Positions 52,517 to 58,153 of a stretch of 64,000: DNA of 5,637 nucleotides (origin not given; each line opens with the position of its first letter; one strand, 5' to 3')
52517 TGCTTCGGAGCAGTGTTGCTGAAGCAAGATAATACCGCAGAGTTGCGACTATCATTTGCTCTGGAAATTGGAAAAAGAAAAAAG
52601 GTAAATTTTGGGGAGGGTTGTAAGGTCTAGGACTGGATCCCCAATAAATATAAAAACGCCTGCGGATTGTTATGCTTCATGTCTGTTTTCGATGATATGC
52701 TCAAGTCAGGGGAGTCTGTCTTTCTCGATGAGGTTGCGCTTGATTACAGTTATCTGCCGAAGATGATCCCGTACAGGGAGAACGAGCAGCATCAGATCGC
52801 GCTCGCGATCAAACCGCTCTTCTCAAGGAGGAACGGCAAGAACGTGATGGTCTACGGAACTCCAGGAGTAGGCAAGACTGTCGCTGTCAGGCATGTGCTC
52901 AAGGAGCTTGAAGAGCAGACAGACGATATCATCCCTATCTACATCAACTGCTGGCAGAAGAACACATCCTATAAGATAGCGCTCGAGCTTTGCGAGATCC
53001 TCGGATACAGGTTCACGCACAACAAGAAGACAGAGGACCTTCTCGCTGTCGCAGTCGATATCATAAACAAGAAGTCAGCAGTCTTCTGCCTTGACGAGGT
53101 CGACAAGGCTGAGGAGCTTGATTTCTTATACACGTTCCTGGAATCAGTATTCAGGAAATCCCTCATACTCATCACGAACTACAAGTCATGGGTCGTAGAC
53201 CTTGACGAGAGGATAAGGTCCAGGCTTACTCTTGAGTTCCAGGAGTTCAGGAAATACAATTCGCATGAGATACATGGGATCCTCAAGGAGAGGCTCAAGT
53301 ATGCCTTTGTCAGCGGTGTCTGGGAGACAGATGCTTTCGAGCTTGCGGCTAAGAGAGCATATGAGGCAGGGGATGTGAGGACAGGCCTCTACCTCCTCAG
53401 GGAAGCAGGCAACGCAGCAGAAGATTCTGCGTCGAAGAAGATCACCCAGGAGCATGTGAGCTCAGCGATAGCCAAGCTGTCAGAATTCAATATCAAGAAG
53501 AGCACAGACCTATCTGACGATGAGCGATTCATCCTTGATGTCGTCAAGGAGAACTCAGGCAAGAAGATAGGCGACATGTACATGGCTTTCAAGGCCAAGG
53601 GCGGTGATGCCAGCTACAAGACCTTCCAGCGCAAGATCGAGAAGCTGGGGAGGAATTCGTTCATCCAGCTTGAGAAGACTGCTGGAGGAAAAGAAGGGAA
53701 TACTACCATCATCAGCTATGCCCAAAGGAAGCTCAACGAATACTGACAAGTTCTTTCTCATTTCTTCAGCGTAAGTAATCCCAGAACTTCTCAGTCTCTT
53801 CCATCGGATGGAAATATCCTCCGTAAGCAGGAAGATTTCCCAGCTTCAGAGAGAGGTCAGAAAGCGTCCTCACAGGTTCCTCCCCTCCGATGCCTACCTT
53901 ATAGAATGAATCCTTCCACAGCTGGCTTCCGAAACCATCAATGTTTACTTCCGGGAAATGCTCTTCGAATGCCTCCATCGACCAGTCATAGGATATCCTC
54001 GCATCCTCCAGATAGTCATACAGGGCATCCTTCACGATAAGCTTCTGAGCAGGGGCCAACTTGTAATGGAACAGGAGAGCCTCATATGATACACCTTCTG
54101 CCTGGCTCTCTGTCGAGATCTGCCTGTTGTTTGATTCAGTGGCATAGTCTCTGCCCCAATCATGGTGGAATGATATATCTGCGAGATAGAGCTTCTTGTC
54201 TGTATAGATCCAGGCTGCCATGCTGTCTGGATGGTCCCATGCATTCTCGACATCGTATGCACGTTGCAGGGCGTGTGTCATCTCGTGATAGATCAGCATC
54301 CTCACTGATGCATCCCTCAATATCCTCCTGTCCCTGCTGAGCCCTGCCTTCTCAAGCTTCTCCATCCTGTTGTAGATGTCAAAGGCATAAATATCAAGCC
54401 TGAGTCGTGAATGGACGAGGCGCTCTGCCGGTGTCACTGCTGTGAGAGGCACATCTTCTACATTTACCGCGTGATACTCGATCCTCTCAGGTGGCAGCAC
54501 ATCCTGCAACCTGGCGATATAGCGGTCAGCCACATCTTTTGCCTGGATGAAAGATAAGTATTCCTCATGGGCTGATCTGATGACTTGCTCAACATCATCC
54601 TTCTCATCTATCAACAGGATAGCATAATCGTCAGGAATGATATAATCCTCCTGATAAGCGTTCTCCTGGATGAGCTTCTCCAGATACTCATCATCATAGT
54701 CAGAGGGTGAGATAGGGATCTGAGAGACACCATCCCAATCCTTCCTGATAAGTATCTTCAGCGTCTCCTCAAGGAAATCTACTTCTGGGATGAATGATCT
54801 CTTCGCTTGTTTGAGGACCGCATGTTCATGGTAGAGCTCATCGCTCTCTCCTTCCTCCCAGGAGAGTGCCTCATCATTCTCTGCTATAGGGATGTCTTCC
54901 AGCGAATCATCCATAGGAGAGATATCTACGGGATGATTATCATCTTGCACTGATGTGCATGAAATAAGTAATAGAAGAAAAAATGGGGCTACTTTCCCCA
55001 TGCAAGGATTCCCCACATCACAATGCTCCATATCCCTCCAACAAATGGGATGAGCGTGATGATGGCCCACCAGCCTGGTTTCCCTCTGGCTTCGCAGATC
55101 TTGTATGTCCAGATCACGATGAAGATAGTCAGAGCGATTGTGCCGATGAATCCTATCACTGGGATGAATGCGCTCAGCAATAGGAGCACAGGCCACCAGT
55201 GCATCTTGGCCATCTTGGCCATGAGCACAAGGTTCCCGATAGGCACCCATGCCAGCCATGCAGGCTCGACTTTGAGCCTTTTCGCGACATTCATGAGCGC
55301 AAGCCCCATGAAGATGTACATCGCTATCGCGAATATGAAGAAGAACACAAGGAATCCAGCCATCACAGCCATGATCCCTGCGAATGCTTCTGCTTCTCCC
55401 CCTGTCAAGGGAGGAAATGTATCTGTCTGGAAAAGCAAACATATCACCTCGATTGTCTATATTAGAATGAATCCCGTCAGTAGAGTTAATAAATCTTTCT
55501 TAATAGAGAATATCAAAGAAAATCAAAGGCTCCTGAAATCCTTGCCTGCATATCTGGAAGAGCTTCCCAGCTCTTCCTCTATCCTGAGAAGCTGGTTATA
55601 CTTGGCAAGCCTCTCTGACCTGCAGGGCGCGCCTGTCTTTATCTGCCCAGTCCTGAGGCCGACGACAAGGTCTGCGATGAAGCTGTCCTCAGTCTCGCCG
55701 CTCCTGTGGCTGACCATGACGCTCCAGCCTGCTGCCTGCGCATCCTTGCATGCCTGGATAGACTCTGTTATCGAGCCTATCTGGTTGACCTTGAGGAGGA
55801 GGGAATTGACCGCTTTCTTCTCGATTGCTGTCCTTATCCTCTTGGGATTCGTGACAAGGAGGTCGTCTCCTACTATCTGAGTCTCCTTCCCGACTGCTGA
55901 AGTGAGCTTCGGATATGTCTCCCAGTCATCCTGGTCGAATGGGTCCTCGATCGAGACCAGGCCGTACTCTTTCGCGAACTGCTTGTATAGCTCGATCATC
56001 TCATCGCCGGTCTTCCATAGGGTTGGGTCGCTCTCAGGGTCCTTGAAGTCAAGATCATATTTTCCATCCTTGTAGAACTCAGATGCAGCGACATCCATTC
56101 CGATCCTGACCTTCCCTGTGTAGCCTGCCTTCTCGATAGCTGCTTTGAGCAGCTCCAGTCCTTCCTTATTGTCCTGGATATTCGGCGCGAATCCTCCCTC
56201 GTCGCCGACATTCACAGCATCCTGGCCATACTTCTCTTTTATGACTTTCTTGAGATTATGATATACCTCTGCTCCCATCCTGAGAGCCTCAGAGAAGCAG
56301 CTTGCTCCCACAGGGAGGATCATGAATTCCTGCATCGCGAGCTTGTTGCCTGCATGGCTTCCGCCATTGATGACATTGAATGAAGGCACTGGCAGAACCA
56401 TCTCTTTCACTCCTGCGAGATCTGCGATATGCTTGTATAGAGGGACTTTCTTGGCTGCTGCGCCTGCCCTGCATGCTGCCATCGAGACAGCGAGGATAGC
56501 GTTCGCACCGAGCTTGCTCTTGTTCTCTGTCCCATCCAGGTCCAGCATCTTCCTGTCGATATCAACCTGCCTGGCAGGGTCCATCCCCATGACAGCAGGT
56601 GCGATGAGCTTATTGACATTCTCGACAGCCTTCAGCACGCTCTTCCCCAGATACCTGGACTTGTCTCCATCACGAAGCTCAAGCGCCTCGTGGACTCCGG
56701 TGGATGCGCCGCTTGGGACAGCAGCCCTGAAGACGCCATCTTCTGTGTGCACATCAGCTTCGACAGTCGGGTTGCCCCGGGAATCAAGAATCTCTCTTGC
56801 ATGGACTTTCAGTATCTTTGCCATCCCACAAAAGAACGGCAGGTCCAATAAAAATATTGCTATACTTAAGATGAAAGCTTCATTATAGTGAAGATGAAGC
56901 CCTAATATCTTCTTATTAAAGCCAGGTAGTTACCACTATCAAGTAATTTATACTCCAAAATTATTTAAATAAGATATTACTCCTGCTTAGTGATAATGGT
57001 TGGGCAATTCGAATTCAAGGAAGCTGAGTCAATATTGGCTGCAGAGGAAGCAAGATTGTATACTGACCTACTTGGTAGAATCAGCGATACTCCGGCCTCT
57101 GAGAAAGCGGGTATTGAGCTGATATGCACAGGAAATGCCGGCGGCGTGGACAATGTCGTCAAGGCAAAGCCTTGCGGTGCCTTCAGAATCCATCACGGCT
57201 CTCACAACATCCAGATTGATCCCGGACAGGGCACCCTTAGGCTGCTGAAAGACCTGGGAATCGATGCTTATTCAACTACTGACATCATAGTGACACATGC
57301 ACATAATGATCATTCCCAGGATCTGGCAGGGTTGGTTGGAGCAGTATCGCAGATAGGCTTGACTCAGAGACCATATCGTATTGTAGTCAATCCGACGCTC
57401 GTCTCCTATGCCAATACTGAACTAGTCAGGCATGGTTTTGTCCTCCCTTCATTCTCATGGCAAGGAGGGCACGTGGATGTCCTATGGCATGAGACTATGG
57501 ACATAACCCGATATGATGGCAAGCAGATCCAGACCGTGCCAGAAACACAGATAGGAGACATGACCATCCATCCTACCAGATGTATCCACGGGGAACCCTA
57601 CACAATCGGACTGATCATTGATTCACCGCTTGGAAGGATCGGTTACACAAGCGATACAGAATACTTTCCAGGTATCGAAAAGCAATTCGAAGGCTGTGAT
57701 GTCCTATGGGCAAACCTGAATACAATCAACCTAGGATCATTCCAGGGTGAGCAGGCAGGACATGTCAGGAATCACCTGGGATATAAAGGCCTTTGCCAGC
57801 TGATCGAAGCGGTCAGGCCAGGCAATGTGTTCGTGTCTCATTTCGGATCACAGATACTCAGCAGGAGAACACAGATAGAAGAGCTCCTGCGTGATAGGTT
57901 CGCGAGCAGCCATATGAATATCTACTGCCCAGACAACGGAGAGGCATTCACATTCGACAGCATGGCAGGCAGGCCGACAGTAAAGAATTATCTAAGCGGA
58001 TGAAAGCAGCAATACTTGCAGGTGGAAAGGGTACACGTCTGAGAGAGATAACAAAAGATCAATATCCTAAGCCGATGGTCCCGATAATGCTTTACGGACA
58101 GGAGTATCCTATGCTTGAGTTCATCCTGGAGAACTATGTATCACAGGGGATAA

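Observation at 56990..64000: Exopolysaccharide locus with a processive QxxRW glycosyltransferase, DUF2334-like deacetylase and Tat-secreted glycosidase-like protein (PNAG/cellulose-like system in an archaeon)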

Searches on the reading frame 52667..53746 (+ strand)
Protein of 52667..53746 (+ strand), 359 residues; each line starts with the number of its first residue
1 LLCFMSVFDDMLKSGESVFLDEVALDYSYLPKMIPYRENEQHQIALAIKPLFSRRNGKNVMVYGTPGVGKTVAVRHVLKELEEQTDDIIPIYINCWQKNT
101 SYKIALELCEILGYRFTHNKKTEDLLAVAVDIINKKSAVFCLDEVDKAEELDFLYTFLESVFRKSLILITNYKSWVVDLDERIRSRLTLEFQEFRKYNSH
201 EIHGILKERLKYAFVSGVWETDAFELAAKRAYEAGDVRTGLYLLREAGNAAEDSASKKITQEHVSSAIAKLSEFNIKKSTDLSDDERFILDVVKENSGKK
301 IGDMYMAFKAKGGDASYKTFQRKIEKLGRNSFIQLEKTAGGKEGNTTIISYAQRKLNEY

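Call 21: search_protein_families(library=pfam, proteins=[window:52667-53746:+], max_evalue=0.00001)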
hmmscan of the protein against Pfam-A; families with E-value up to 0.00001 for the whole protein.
window:52667-53746:+ (359 aa): 6 families
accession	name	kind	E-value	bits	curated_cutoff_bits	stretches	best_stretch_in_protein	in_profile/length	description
PF22703.2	Cdc6_lid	-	4.6e-15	55.7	27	1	205-267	3-66/68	Cdc6 AAA+ ATPase-type lid domain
PF13401.12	AAA_22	-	3.1e-12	47.4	27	1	56-165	4-117/130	AAA domain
PF13191.12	AAA_16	-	3.3e-10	41.1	32.6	1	35-108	3-72/167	AAA ATPase domain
PF00931.28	NB-ARC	-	1.5e-07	31.4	23.5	1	47-176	8-140/248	NB-ARC domain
PF00004.35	AAA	-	1.7e-07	32.2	21.2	1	60-190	1-126/131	ATPase family associated with various cellular activities (AAA)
PF05729.18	NACHT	-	1.7e-06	28.4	26.7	1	60-200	3-157/167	NACHT domain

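Call 23: search_solved_structures(query=window:52667-53746:+, max_evalue=0.001)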
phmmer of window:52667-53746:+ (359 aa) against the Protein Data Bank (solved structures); distinct sequences matched with E-value up to 0.001: 18.
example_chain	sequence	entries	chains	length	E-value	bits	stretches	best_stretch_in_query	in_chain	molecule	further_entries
2qby_A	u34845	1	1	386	1.1e-27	100.4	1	17-273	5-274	Cell division control protein 6 homolog 1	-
2v1u_A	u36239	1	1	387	2.4e-26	96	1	24-278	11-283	CELL DIVISION CONTROL PROTEIN 6 HOMOLOG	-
5uj7_A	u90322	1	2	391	2.1e-12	50.2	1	23-258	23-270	Origin recognition complex subunit 1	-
7jpo_A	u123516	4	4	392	2.1e-12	50.2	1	23-258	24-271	Origin recognition complex subunit 1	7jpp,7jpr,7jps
5ujm_A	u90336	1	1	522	5.1e-12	48.9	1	23-258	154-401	Origin recognition complex subunit 1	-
7ctf_A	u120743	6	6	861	1.3e-11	47.6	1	23-258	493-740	Origin recognition complex subunit 1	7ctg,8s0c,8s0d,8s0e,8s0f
8rwv_A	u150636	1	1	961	1.5e-11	47.4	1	23-258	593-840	Origin recognition complex subunit 1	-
2qby_B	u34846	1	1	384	1.6e-11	47.2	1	23-279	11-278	Cell division control protein 6 homolog 3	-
1fnn_A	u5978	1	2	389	1.7e-10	43.9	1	18-276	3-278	CELL DIVISION CONTROL PROTEIN 6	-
8s0e_G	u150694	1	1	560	1.9e-10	43.8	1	29-257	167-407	Cell division control protein 6 homolog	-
8rwv_F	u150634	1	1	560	1.9e-10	43.7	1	29-257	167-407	Cell division control protein 6 homolog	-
4xgc_A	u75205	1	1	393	3.3e-10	42.9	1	22-278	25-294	Origin recognition complex subunit 1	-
7jgr_A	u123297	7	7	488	6.3e-10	42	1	22-277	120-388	Origin recognition complex subunit 1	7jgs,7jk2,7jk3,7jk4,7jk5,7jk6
6rqc_A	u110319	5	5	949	9.4e-09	38.2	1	6-211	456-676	Origin recognition complex subunit 1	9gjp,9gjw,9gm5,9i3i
5zr1_A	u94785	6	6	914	9.6e-09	38.1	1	6-211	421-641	Origin recognition complex subunit 1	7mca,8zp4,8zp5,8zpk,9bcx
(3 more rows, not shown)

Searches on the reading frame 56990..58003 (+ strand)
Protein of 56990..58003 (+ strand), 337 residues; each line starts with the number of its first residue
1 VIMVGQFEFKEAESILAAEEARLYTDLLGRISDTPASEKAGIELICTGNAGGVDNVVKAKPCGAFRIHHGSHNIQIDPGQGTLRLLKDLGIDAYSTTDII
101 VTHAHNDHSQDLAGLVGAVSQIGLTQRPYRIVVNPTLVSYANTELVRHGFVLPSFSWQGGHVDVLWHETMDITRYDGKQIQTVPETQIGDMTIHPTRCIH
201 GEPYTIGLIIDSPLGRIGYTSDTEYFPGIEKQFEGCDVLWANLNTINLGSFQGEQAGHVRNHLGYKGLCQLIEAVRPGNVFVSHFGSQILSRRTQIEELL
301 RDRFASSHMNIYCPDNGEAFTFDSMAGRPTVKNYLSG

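Call 5: search_protein_families(library=pfam, proteins=[window:56990-58003:+], max_evalue=0.1)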
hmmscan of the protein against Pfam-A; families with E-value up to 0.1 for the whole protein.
window:56990-58003:+ (337 aa): 2 families
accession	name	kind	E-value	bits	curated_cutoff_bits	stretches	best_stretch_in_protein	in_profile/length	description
PF12706.13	Lactamase_B_2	-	1.5e-13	51.2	27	1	72-285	1-200/200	Beta-lactamase superfamily domain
PF00753.33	Lactamase_B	-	0.0089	16.4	22.7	1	67-227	11-154/196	Metallo-beta-lactamase superfamily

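Call 6: search_protein_families(library=ncbifam, proteins=[window:56990-58003:+], max_evalue=0.1)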
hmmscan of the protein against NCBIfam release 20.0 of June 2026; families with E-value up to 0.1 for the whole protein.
window:56990-58003:+ (337 aa): 14 families
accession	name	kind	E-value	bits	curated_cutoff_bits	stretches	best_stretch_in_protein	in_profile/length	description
TIGR02651.1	RNase_Z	equivalog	5e-11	42.2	292.95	1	57-133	15-88/302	ribonuclease Z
NF000801.0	PRK00055.1-3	equivalog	1.8e-10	40.4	252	1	66-131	24-86/307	ribonuclease Z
NF000805.0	PRK00055.2-3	equivalog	5.9e-08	32.3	416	1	43-120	5-80/307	ribonuclease Z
NF041257.1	GntH_guanitoxin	equivalog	5.7e-07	28.7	333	1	74-131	46-103/374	guanitoxin biosynthesis MBL fold metallo-hydrolase GntH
NF041851.1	cyc_nuc_deg_phdiest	equivalog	9.2e-07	28.5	400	1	60-242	17-183/253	cyclic nucleotide-degrading phosphodiesterase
TIGR03307.1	PhnP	equivalog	1e-06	28.3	272.25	1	180-289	121-225/249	phosphonate metabolism protein PhnP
NF000806.0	PRK00055.2-4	equivalog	0.00018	20.9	363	1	44-136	4-96/280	ribonuclease Z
NF001911.0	PRK00685.1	equivalog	0.00065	19.3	144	1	64-113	10-58/228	metal-dependent hydrolase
TIGR03413.1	GSH_gloB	equivalog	0.0041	16.5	200.8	1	68-118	16-66/248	hydroxyacylglutathione hydrolase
NF002558.0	PRK02126.1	subfamily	0.014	14.4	315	0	254-309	282-337/345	ribonuclease Z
TIGR04122.1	Xnuc_lig_assoc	equivalog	0.033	13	325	0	97-111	25-39/326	ligase-associated DNA damage response exonuclease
TIGR02733.1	desat_CrtD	equivalog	0.037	12.7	549.7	1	230-299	112-181/492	C-3',4' desaturase CrtD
NF000804.0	PRK00055.2-1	equivalog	0.074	12.1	402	0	58-115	18-75/306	ribonuclease Z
NF002553.0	PRK02113.1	equivalog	0.091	12.2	386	0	181-242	132-190/252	MBL fold metallo-hydrolase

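Call 46: search_solved_structures(query=window:56990-58003:+, max_evalue=0.01)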
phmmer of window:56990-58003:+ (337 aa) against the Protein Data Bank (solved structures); distinct sequences matched with E-value up to 0.01: 0.
